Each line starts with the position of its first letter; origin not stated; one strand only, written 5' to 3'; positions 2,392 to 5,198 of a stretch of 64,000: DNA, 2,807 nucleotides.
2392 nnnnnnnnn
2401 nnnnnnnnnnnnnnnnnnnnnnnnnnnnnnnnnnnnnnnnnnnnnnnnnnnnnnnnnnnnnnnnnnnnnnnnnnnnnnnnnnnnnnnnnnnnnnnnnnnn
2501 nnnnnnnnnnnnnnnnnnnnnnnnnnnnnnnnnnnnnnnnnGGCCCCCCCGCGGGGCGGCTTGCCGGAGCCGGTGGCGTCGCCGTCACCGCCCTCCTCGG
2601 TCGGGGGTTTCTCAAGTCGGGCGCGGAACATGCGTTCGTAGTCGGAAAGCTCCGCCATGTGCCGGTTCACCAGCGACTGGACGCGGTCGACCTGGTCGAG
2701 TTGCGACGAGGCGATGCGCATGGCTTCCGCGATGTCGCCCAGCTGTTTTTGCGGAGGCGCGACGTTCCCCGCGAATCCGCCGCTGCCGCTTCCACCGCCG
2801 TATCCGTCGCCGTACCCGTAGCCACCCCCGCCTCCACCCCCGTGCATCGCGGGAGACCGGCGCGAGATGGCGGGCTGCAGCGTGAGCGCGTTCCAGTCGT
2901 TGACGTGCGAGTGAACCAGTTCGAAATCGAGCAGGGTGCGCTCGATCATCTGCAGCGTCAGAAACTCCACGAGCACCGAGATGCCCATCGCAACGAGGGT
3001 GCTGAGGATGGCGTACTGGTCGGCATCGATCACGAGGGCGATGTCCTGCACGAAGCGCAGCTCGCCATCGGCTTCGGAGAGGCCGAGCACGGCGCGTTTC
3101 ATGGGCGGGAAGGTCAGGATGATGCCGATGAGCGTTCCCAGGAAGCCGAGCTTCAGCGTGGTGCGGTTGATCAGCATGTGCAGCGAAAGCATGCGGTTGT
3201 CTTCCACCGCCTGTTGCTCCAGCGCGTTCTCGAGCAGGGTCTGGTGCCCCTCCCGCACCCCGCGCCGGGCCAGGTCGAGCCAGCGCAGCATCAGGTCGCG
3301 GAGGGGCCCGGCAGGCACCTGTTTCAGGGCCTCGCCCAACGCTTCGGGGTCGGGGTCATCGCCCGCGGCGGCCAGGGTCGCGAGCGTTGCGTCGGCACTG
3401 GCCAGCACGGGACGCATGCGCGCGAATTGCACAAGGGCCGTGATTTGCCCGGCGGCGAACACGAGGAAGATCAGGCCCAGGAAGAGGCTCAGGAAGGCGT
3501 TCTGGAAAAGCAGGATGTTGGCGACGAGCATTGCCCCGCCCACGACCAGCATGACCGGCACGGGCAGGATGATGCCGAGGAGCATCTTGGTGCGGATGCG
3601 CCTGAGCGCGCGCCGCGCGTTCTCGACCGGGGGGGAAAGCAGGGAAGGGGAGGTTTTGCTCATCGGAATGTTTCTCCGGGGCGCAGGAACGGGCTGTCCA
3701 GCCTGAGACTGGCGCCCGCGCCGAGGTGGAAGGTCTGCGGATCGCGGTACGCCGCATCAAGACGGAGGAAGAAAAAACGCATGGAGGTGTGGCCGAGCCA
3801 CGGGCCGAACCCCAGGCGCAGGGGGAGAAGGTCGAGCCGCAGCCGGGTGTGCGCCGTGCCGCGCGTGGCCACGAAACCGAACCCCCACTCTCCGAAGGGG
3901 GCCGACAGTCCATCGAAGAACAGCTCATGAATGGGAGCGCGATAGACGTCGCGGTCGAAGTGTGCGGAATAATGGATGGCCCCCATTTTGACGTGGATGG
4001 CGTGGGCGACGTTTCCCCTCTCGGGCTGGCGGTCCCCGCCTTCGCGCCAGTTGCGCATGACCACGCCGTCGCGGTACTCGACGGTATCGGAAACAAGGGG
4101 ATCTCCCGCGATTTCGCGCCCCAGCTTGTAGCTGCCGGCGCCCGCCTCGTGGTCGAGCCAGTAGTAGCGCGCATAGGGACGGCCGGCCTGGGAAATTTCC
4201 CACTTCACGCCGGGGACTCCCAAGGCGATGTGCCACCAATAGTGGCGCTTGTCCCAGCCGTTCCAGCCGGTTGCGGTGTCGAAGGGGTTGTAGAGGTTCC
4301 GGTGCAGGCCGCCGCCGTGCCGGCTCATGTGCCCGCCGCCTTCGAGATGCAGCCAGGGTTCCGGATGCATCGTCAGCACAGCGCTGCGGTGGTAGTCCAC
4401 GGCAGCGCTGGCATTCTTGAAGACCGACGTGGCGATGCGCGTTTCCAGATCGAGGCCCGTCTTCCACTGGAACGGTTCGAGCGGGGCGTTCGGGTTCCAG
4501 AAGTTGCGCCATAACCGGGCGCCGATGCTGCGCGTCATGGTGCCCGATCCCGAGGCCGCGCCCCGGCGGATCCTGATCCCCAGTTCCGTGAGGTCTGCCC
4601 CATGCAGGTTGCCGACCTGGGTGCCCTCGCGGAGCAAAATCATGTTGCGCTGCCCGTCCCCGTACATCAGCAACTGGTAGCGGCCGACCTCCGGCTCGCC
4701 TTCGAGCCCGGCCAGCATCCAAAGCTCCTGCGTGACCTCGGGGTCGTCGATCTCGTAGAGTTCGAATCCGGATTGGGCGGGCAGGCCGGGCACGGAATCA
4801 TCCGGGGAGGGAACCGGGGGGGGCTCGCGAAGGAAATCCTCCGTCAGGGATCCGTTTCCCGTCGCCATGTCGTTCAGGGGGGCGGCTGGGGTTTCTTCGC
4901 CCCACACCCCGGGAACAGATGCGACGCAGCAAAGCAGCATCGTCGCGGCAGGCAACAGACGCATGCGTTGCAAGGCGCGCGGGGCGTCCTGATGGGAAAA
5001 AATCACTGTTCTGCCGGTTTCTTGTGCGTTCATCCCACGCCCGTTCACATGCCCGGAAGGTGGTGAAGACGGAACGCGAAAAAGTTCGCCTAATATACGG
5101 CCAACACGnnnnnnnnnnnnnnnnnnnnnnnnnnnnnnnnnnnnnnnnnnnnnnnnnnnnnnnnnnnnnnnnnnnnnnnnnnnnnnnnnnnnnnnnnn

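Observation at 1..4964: Translationally coupled operon: MotA/ExbB-like channel, ExbD-like protein and two envelope proteins, with no TonB/TolA/MotB partner in view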

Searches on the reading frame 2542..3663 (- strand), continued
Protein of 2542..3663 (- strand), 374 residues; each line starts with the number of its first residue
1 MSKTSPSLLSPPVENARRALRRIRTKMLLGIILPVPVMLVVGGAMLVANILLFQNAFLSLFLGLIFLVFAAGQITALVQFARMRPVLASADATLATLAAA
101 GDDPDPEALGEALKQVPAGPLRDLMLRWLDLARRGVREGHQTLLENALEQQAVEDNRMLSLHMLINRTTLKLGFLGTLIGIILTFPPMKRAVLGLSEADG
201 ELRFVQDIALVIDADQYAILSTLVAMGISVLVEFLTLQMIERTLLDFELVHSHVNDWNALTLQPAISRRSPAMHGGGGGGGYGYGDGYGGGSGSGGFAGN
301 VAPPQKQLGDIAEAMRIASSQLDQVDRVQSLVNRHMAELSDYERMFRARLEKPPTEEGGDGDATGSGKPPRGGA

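Call 56: fold_search(model_id=the predicted structure, library=pdb)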
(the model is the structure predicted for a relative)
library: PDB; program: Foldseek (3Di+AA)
matches with E <= 10: 551; with E <= 0.001: 0
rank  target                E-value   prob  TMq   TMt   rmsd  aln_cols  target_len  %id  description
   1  4tql_A                2.8e-02  0.90  0.21  0.30  19.7       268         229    9  Computationally designed three helix bundle (released 2014-10-15)
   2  9k49_B                5.2e-02  0.99  0.35  0.52   6.0       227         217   15  Cryo-EM structure of inner membrane TolQRA complex in CYMAL-6-Neopentyl Glycol detergent micelles (released 2025-07-09)
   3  9ddm_E                6.0e-02  0.99  0.35  0.51   6.2       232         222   15  E. coli TolAQR conformation I (released 2025-07-09)
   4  4tql_B                6.3e-02  0.69  0.19  0.25  19.8       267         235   10  Computationally designed three helix bundle (released 2014-10-15)
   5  9kpz_B                7.3e-02  0.99  0.35  0.50   6.5       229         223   14  Structure of TolQRA complex at pH 5.4 from E.coli (released 2026-03-04)
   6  9ddn_C                7.7e-02  0.99  0.36  0.53   6.2       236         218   15  E. coli TolAQR conformation II (released 2025-07-09)
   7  9k49_D                8.1e-02  0.99  0.33  0.49   6.7       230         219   15  Cryo-EM structure of inner membrane TolQRA complex in CYMAL-6-Neopentyl Glycol detergent micelles (released 2025-07-09)
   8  9o40_A                1.1e-01  0.98  0.36  0.53   6.2       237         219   15  cryo-EM structure of TolQR conformation1 in SMA nanodiscs (released 2025-12-17)
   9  6ye4_A                1.1e-01  0.97  0.34  0.47   6.6       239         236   16  Structure of ExbB pentamer from Serratia marcescens by single particle cryo electron microscopy (released 2021-03-31)
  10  9ddm_C                1.2e-01  0.98  0.33  0.49   6.5       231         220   16  E. coli TolAQR conformation I (released 2025-07-09)
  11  2yfa_B                1.2e-01  0.60  0.18  0.27  32.8       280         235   10  X-ray structure of McpS ligand binding domain in complex with malate (released 2012-04-18)
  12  9kpz_C                1.4e-01  0.97  0.34  0.49   6.9       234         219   15  Structure of TolQRA complex at pH 5.4 from E.coli (released 2026-03-04)
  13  5sv0_B                1.4e-01  0.96  0.31  0.46   8.2       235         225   14  Structure of the ExbB/ExbD complex from E. coli at pH 7.0 (released 2016-09-28)
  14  9kpz_E                1.4e-01  0.92  0.32  0.45   7.2       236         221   18  Structure of TolQRA complex at pH 5.4 from E.coli (released 2026-03-04)
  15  9ddn_B                1.5e-01  0.99  0.35  0.52   6.0       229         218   14  E. coli TolAQR conformation II (released 2025-07-09)
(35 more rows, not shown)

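Call 59: search_protein_representatives(alignment_id=A6)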
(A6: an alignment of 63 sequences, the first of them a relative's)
Query: 63 sequences, 355 profile positions. Proteins with E-value up to 0.001 (for the whole library): 71; up to 1e-10: 49; up to 1e-30: 44. The best 71 are listed.
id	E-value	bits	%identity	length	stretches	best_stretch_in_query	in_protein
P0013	2.4e-150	517.1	-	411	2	1-333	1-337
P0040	1.3e-143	495.0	-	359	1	6-352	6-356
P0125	8.3e-123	426.5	-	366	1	8-349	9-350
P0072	9.5e-121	419.8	-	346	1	6-343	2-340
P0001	1.2e-119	416.1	-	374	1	6-341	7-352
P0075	1.6e-119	415.8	-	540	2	5-330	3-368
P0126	5.2e-119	414.1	-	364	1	5-352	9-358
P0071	5.3e-117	407.5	-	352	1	7-349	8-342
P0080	1.5e-115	402.7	-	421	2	6-346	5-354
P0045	7.3e-115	400.4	-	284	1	5-275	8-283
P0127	6.4e-114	397.3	-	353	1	7-350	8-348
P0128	8.6e-114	396.9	-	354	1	9-352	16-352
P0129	2.3e-104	365.9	-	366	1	7-346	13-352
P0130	5.8e-104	364.6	-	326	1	12-348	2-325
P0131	3.6e-101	355.4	-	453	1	8-354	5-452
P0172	2.9e-06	43.2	-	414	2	26-337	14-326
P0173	1.2e-05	41.1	-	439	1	115-309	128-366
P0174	2.1e-05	40.3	-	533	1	70-237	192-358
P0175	2.5e-05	40.1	-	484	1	157-233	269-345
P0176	3.5e-05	39.6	-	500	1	26-234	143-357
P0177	4.0e-05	39.4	-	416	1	42-337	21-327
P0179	7.8e-05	38.5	-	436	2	26-181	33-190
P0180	1.2e-04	37.9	-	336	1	142-334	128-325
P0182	3.2e-04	36.5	-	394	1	31-330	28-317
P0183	5.7e-04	35.7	-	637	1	32-178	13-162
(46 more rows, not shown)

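Call 60: search_protein_families(library=pfam, proteins=[P0172, P0173, P0174, P0175, P0176, P0177, P0179, P0180, P0182, P0183], max_evalue=0.01)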
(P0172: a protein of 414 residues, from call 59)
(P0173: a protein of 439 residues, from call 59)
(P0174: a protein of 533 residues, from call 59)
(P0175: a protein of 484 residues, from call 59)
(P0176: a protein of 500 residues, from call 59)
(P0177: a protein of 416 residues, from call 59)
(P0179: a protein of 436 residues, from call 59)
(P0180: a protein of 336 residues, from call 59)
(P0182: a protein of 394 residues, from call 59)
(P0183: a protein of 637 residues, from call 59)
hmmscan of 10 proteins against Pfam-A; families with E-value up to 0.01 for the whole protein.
P0172 (414 aa): 0 families

P0173 (439 aa): 1 family
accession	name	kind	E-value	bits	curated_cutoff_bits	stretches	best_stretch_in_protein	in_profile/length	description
PF01618.21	MotA_ExbB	-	0.0015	18.7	22.9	1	142-246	19-124/127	MotA/TolQ/ExbB proton channel family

P0174 (533 aa): 3 families
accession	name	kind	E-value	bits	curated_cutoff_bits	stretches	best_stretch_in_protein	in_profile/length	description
PF07303.18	Occludin_ELL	-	0.0039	18.4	31.2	0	463-532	27-97/101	Occludin homology domain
PF05701.16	WEMBL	-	0.0048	16.1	35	1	370-489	296-415/562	Weak chloroplast movement under blue light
PF02601.20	Exonuc_VII_L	-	0.0051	16.8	35.9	1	382-528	127-270/315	Exonuclease VII, large subunit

P0175 (484 aa): 1 family
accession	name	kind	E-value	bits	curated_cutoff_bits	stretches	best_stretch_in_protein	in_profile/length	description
PF01618.21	MotA_ExbB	-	0.00019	21.6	22.9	1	245-334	24-112/127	MotA/TolQ/ExbB proton channel family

P0176 (500 aa): 2 families
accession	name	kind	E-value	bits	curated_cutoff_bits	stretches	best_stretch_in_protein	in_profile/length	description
PF01618.21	MotA_ExbB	-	8.6e-05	22.7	22.9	1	280-346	48-109/127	MotA/TolQ/ExbB proton channel family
PF23854.1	DUF7217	-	0.0099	16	29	0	385-482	109-204/238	Domain of unknown function (DUF7217)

P0177 (416 aa): 2 families
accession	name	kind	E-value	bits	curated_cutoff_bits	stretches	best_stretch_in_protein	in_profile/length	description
PF01618.21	MotA_ExbB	-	0.00028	21.1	22.9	1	115-187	20-91/127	MotA/TolQ/ExbB proton channel family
PF06781.17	CrgA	-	0.0015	19.1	24.8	0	6-60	30-85/89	Cell division protein CrgA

P0179 (436 aa): 3 families
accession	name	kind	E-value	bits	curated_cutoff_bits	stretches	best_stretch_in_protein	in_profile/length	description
PF01618.21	MotA_ExbB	-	5.7e-05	23.3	22.9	1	158-249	40-126/127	MotA/TolQ/ExbB proton channel family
PF03036.21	Perilipin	-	0.007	15.9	33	0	329-413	305-387/403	Perilipin family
PF00611.28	FCH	-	0.0091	16.7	27.8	0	359-403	5-49/78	Fes/CIP4, and EFC/F-BAR homology domain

P0180 (336 aa): 2 families
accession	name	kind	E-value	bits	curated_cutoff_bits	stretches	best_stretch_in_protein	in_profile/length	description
PF25184.1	YxzE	-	0.0003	22.2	40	0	79-126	4-35/65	YxzE-like putative bacteriocin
PF17111.11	PigL_N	-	0.0061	16.4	27.2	0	213-295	122-201/209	Pigment biosynthesis cluster protein PigL N-terminal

P0182 (394 aa): 2 families
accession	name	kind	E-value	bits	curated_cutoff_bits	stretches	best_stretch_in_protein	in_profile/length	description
PF01544.23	CorA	-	0.0077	16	27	1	277-383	116-230/292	CorA-like Mg2+ transporter protein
PF06798.17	PrkA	-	0.009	16.2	25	0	265-310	201-246/255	PrkA serine protein kinase C-terminal domain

P0183 (637 aa): 1 family
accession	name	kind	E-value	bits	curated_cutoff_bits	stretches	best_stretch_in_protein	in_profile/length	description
PF01618.21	MotA_ExbB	-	0.0012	19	22.9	1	122-170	29-77/127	MotA/TolQ/ExbB proton channel family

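Call 67: find_encoding_contigs(protein=P0172, flank=6000, max_places=2)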
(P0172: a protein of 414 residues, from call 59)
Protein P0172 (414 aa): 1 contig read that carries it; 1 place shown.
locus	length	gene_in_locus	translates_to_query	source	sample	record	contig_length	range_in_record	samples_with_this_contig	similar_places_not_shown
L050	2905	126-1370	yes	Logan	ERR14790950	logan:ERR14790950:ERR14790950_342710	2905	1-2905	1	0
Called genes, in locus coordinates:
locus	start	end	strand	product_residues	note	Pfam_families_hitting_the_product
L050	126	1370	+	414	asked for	-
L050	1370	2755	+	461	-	PF28019:HmpF (faint), PF19220:Rod_CreS (weak), PF00691:OmpA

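Call 68: find_encoding_contigs(protein=P0177, flank=6000, max_places=2)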
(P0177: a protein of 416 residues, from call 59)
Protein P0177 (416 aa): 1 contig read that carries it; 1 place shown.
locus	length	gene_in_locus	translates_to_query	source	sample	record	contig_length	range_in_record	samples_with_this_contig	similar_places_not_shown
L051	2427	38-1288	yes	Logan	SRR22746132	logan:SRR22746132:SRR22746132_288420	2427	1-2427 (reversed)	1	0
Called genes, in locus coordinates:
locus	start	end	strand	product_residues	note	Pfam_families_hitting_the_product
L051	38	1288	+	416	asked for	-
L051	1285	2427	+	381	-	?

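Call 69: find_encoding_contigs(protein=P0176, flank=6000, max_places=2)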
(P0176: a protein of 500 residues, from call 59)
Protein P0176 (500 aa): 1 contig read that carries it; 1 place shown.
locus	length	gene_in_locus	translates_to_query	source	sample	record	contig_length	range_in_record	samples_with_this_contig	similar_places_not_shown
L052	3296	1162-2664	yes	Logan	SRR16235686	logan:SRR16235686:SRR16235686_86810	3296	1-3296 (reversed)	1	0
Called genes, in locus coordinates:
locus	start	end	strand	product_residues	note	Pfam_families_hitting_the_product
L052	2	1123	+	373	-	?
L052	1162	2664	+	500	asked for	-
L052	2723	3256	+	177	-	-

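Call 84: search_protein_families(library=pfam, proteins=[L007:12349-13473:+, L008:7882-9003:+, L010:12346-13428:+, L014:12256-13098:-, L024:12018-13376:-, L039:12738-14366:+, L047:11918-13444:+, L049:11754-12875:+, L045:11841-13628:+, L043:12145-13785:+], max_evalue=0.001)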
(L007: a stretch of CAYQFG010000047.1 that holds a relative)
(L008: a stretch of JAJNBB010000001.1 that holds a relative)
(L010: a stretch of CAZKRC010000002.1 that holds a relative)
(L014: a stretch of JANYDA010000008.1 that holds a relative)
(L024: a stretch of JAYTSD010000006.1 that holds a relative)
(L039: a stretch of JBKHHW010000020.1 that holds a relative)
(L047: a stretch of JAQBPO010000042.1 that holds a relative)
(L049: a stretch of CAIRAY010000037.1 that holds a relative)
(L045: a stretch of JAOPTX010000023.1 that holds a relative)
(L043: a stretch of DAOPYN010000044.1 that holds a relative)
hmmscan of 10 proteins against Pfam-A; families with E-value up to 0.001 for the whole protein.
L007:12349-13473:+ (374 aa): 1 family
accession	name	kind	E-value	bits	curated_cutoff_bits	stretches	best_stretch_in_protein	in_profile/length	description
PF20230.4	DUF6588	-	4e-28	98.9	27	1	34-368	9-313/319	Family of unknown function (DUF6588)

L008:7882-9003:+ (373 aa): 1 family
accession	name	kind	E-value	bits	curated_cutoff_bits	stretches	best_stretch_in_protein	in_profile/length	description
PF20230.4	DUF6588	-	1.1e-37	130.3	27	1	17-373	8-319/319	Family of unknown function (DUF6588)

L010:12346-13428:+ (360 aa): 1 family
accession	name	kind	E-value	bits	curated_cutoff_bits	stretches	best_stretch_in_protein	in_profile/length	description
PF20230.4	DUF6588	-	1.2e-26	94.1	27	1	12-357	1-316/319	Family of unknown function (DUF6588)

L014:12256-13098:- (280 aa): 2 families
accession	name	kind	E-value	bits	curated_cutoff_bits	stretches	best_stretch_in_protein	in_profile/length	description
PF01694.28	Rhomboid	-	2e-27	96.6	22.6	1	53-194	3-137/143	Rhomboid domain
PF20216.3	DUF6576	-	1.1e-07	32.3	27.3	1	232-261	17-46/47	Family of unknown function (DUF6576)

L024:12018-13376:- (452 aa): 9 families
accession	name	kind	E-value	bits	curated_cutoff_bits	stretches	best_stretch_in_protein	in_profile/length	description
PF00158.32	Sigma54_activat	-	2.6e-64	216.4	20.2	1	144-311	1-168/168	Sigma-54 interaction domain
PF14532.12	Sigma54_activ_2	-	7.4e-22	78.5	25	1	145-315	1-138/138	Sigma-54 interaction domain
PF00072.30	Response_reg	-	1.7e-17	64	30.2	1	5-111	2-107/111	Response regulator receiver domain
PF25601.1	AAA_lid_14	-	2.3e-17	63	27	1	316-387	1-72/87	AAA+ ATPase lid domain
PF02954.25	HTH_8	-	6.1e-09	35.9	22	1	401-440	2-41/42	Bacterial regulatory protein, Fis family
PF07728.20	AAA_5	-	2.1e-07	31.5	22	1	168-303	2-137/139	AAA domain (dynein-related subfamily)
PF00004.35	AAA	-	8.7e-06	26.6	21.2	1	168-295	1-119/131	ATPase family associated with various cellular activities (AAA)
PF01078.27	Mg_chelatase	-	5.9e-05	23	20.3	0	223-289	93-161/207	Magnesium chelatase, subunit ChlI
PF20274.4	cREC_REC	-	0.00099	20.2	27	0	29-84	17-76/88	Cyclic-phosphate processing Receiver domain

L039:12738-14366:+ (542 aa): 1 family
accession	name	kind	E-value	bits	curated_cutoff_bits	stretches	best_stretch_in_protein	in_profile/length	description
PF04773.18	FecR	-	1.1e-07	32.6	24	1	178-257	17-97/97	FecR protein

L047:11918-13444:+ (508 aa): 0 families

L049:11754-12875:+ (373 aa): 3 families
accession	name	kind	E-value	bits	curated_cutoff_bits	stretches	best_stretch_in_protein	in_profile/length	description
PF02518.31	HATPase_c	-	6.9e-16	59.1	26.4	1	266-373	2-109/111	Histidine kinase-, DNA gyrase B-, and HSP90-like ATPase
PF13426.13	PAS_9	-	0.00011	22.8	27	1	36-152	5-103/103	PAS domain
PF08448.16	PAS_4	-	0.00013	22.6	23.1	0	31-154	4-109/110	PAS fold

L045:11841-13628:+ (595 aa): 1 family
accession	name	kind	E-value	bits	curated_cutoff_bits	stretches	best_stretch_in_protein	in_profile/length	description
PF07691.17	PA14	-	4e-06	27.1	24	1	513-579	61-127/147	PA14 domain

L043:12145-13785:+ (546 aa): 1 family
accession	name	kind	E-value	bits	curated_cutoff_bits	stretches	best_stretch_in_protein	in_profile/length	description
PF11306.15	DUF3108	-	2.1e-29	103.3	26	1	331-541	1-209/209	Protein of unknown function (DUF3108)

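Call 103: search_dna_similar(query=window:2542-3663:-, collection=plasmids, mode=protein, max_evalue=0.001, max_rows=10)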
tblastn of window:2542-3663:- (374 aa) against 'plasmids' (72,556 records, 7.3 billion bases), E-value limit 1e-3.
No match.

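Call 104: search_dna_similar(query=window:2542-3663:-, collection=phages, mode=protein, max_evalue=0.001, max_rows=10)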
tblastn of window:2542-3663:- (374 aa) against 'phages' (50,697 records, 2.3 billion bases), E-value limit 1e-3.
No match.

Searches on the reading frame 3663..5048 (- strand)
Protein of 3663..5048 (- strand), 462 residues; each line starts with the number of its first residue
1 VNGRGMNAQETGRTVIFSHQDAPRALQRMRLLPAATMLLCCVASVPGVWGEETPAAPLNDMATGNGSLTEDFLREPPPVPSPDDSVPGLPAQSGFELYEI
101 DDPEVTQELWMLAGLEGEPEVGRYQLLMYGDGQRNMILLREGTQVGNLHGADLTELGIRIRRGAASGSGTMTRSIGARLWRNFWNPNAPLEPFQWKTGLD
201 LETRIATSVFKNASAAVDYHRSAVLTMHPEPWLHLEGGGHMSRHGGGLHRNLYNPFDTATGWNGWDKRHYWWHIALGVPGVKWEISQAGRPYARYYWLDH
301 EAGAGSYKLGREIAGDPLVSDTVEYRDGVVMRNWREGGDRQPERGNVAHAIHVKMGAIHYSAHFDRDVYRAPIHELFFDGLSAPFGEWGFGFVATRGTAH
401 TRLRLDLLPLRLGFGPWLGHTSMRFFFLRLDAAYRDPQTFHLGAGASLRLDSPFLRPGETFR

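Call 5: search_protein_families(library=pfam, proteins=[window:3663-5048:-], max_evalue=1)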
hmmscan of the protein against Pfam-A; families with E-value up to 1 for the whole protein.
window:3663-5048:- (462 aa): 0 families

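Call 6: search_protein_families(library=ncbifam, proteins=[window:3663-5048:-], max_evalue=1)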
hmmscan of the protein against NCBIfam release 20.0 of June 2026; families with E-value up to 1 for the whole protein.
window:3663-5048:- (462 aa): 0 families

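Call 7: search_protein_families(library=padloc, proteins=[window:3663-5048:-], max_evalue=1)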
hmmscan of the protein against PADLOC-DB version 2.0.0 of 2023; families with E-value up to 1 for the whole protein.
window:3663-5048:- (462 aa): 0 families

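Call 38: search_solved_structures(query=A3, max_evalue=10, show_alignments=0)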
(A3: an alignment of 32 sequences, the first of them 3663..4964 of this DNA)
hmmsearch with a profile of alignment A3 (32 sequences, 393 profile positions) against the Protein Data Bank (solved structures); distinct sequences matched with E-value up to 10: 0.
